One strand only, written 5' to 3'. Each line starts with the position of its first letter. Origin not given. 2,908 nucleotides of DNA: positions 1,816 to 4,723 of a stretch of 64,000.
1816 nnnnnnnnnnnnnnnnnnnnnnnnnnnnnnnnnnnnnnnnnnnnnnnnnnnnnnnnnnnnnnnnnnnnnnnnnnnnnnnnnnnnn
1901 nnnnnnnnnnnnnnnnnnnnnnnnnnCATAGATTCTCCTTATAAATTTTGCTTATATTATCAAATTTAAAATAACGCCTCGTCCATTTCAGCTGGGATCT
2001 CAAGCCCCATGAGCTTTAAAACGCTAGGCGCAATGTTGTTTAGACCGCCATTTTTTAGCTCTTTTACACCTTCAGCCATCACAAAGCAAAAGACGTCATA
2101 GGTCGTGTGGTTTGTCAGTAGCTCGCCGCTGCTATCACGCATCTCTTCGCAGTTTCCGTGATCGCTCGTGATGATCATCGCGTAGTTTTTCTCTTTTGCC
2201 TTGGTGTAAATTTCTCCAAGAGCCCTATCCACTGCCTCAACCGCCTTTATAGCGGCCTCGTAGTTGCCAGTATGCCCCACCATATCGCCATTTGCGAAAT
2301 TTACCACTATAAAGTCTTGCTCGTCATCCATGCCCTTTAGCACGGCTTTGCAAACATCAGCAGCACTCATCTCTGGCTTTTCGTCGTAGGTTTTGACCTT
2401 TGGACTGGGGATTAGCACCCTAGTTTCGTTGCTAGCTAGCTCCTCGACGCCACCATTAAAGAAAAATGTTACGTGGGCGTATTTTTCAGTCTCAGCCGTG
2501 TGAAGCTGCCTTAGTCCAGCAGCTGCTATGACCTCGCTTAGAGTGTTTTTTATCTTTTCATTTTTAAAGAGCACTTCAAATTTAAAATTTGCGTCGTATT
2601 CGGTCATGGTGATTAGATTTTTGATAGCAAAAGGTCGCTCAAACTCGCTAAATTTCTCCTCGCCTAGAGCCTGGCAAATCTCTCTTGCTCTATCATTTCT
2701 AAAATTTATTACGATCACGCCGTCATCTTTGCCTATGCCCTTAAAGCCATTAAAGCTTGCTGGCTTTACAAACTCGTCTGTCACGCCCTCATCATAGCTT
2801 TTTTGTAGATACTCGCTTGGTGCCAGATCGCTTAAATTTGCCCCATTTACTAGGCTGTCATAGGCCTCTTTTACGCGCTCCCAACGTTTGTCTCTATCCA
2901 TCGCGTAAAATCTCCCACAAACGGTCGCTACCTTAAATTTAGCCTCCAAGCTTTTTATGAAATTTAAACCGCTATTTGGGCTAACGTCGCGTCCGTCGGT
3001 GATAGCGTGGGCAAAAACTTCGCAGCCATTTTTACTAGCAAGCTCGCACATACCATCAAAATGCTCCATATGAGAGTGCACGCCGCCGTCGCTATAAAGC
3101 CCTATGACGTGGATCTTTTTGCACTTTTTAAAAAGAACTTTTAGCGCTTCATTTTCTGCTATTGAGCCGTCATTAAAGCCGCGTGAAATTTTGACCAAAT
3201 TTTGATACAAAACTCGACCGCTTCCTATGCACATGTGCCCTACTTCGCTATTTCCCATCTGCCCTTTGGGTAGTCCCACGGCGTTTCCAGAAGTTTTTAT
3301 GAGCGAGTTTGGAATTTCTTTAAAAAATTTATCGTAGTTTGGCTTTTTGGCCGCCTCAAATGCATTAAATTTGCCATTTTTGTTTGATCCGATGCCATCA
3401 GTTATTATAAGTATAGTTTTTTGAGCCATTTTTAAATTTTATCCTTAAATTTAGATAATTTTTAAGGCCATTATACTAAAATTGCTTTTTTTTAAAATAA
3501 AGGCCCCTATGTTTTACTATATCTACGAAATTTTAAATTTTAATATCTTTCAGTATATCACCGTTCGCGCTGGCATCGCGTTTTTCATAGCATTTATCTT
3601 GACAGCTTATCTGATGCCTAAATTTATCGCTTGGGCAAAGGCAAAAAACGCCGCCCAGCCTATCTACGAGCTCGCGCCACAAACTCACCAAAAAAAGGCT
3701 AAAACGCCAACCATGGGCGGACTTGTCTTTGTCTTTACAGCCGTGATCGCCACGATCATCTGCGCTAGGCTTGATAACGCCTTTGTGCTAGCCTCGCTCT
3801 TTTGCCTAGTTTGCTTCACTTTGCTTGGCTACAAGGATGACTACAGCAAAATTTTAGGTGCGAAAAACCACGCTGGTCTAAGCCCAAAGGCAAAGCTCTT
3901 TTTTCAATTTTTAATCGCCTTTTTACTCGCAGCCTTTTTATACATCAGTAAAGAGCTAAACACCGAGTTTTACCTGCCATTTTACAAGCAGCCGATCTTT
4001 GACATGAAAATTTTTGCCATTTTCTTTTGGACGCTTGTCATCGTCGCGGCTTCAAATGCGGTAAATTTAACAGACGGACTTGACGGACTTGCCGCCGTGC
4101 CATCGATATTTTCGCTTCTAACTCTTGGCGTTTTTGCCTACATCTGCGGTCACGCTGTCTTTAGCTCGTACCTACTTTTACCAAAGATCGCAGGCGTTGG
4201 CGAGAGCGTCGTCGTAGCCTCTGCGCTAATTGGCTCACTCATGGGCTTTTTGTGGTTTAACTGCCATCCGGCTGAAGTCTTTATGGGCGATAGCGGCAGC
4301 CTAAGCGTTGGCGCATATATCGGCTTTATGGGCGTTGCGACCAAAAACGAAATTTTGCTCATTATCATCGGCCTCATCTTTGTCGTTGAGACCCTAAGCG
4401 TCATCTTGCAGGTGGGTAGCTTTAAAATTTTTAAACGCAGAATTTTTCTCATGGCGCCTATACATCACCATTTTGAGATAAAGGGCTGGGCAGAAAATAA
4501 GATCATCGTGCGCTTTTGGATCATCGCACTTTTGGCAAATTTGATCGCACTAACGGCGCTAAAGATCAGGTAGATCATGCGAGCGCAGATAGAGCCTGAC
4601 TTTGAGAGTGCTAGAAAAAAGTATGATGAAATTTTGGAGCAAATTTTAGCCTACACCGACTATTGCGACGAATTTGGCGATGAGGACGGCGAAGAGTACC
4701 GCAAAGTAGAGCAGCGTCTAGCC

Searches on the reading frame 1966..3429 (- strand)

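Call 103: search_protein_families(library=pfam, proteins=[window:1966-3429:-], max_evalue=0.00001)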
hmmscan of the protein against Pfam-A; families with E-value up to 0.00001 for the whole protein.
window:1966-3429:- (487 aa): 3 families
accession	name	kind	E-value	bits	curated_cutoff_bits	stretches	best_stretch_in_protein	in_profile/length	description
PF01676.23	Metalloenzyme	-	3e-77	260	24.3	1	4-477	2-251/252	Metalloenzyme superfamily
PF06415.18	iPGM_N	-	3.7e-68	229.7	27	1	81-280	1-217/217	BPG-independent PGAM N-terminus (iPGM_N)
PF01663.27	Phosphodiest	-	5.3e-09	36.6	23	1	360-425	157-220/342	Type I phosphodiesterase / nucleotide pyrophosphatase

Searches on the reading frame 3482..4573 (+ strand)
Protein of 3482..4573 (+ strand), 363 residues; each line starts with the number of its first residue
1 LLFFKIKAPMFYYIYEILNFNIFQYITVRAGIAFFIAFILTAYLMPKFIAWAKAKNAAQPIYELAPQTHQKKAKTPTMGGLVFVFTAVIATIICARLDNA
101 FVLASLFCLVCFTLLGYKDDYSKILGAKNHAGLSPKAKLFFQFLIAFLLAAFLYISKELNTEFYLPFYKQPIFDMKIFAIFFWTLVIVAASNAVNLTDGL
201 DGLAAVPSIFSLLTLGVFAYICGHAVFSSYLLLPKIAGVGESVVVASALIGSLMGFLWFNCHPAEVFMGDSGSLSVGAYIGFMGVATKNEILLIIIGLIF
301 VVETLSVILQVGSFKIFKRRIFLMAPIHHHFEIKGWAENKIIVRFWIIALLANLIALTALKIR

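Call 6: search_protein_families(library=pfam, proteins=[window:3482-4573:+], max_evalue=0.01)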
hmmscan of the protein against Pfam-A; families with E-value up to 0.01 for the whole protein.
window:3482-4573:+ (363 aa): 2 families
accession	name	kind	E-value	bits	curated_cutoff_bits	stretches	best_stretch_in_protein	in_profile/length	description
PF00953.26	Glycos_transf_4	-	7.2e-33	114.3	27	1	104-286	3-158/160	Glycosyl transferase family 4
PF10555.14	MraY_sig1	-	2.1e-05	24.2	20.1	1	72-84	1-13/13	Phospho-N-acetylmuramoyl-pentapeptide-transferase signature 1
